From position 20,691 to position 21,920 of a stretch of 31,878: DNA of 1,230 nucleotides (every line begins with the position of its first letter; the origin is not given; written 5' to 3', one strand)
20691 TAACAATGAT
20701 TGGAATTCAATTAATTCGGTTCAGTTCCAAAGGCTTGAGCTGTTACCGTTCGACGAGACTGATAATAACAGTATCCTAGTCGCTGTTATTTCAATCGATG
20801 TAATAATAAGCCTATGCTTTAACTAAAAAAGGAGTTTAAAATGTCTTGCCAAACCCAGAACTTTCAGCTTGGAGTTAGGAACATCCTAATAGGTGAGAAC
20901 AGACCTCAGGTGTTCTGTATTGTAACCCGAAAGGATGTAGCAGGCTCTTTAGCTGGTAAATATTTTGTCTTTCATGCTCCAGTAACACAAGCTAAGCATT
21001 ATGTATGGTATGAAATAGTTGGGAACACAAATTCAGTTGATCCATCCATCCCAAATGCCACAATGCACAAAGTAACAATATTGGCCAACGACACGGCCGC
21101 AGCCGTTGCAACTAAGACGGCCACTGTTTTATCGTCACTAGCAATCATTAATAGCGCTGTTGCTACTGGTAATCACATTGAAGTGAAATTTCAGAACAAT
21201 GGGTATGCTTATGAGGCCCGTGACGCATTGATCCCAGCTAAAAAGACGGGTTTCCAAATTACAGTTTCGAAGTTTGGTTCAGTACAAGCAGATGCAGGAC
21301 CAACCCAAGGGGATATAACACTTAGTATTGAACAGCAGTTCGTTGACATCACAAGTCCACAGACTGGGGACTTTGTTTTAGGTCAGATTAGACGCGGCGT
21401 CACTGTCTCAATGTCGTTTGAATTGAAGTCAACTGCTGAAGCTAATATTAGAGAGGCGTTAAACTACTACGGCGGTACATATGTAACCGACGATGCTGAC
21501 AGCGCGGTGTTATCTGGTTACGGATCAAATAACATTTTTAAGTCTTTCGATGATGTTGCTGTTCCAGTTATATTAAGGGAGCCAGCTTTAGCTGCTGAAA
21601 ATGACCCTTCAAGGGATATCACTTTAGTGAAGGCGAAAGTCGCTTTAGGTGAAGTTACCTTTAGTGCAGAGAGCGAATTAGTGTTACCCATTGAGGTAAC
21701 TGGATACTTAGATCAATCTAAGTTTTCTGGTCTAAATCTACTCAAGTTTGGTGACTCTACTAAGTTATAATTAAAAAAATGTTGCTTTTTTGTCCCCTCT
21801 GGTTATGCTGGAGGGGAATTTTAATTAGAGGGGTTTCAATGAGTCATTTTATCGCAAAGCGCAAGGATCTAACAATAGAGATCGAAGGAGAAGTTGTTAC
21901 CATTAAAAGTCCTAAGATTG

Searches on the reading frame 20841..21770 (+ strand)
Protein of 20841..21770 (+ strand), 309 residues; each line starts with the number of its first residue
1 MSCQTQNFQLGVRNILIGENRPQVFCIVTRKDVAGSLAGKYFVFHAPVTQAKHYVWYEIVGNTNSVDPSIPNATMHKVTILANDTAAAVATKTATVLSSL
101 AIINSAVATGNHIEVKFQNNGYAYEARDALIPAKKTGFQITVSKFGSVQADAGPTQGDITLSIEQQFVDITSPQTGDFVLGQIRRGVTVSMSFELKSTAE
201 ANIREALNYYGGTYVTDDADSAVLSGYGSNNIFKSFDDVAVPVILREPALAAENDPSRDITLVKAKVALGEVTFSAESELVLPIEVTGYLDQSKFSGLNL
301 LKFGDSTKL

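Call 37: search_protein_families(library=phrogs, proteins=[window:20841-21770:+], max_evalue=0.001)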
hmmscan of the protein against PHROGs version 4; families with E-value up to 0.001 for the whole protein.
window:20841-21770:+ (309 aa): 1 family
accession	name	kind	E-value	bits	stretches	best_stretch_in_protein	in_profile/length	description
phrog_2175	-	other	4.6e-07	30.7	1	149-306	28-181/188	protein with Ig domain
